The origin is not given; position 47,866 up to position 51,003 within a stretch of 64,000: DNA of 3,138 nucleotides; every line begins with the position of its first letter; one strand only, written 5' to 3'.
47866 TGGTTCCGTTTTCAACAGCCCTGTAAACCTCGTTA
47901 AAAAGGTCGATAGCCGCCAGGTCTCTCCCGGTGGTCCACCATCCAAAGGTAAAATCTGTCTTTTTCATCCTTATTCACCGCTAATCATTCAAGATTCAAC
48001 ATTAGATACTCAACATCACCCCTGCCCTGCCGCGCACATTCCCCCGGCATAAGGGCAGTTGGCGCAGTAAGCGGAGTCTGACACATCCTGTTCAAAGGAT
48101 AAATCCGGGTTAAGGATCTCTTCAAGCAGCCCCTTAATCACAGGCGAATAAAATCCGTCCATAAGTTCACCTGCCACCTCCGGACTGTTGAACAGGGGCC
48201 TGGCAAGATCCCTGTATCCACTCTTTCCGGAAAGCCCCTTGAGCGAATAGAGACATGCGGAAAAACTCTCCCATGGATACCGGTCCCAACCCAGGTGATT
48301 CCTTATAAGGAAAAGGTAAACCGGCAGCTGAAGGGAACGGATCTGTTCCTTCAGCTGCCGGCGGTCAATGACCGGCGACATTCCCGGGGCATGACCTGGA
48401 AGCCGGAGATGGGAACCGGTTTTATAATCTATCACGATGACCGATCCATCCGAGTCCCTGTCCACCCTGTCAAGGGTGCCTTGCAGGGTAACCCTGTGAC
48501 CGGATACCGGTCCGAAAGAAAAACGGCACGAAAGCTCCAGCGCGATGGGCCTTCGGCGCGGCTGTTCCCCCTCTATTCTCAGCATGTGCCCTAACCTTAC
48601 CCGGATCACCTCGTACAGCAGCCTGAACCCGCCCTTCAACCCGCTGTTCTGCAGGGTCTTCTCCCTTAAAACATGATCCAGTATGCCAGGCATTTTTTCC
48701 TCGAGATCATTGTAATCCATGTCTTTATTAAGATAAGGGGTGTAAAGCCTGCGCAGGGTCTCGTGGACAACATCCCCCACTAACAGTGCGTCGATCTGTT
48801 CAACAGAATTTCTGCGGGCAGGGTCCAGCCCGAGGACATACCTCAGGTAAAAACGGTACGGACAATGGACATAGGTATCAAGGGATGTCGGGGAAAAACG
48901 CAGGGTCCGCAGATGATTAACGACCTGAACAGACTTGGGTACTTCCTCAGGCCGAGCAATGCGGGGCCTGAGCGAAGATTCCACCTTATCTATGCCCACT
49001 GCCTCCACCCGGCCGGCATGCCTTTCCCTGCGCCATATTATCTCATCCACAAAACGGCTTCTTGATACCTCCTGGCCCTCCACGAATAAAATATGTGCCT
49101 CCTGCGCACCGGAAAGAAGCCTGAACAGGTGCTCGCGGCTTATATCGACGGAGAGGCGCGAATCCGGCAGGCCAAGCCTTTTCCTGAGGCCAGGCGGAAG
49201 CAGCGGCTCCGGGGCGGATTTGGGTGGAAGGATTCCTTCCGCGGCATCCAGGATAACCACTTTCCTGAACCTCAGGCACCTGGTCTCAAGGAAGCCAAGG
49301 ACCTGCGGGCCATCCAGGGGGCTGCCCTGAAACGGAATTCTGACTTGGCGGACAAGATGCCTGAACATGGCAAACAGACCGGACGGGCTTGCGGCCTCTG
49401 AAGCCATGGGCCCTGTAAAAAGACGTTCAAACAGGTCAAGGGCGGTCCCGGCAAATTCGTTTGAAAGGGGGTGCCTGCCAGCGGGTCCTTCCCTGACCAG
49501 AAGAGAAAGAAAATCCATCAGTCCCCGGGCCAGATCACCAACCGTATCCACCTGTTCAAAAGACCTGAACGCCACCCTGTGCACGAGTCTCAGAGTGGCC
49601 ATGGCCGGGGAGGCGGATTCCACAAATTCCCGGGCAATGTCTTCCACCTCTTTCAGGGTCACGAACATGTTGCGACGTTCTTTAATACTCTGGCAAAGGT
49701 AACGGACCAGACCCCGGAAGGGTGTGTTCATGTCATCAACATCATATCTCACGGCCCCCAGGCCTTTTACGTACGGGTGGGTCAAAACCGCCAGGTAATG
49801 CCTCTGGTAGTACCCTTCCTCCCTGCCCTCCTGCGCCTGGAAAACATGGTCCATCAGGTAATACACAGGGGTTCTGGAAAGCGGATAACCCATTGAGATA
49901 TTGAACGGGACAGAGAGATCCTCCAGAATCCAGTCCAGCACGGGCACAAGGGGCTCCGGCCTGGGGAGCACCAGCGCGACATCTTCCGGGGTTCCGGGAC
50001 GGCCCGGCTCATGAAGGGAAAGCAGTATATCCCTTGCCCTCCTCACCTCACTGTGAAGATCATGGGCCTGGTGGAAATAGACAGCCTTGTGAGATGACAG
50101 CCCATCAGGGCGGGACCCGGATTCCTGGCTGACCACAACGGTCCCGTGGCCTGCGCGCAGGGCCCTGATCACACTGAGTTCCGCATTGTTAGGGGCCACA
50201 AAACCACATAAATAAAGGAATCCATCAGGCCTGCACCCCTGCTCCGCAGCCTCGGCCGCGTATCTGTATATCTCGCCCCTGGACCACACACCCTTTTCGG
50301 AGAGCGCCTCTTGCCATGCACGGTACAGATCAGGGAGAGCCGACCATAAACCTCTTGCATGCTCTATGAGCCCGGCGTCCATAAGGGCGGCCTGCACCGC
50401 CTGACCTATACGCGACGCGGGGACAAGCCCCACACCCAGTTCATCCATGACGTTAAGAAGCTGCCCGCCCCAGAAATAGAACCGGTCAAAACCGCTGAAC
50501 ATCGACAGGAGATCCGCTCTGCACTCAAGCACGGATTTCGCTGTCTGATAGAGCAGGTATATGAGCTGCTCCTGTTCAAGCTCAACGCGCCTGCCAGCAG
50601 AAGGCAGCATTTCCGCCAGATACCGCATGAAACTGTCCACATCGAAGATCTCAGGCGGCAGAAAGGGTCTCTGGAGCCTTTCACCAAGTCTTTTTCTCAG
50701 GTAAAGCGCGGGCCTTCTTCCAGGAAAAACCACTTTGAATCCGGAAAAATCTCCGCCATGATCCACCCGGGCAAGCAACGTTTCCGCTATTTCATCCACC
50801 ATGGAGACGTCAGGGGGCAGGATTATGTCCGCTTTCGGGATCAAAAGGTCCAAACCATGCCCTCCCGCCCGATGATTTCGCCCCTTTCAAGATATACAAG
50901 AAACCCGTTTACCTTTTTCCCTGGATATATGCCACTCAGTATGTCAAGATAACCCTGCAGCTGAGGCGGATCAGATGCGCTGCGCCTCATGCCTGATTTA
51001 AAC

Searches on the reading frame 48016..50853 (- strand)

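Call 93: search_protein_families(library=pfam, proteins=[window:48016-50853:-], max_evalue=0.00001)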
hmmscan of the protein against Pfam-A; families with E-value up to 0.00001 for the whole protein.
window:48016-50853:- (945 aa): 1 family
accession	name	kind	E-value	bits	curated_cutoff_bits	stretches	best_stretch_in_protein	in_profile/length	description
PF12705.13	PDDEXK_1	-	3.2e-32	112.8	22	1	652-936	1-243/247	PD-(D/E)XK nuclease superfamily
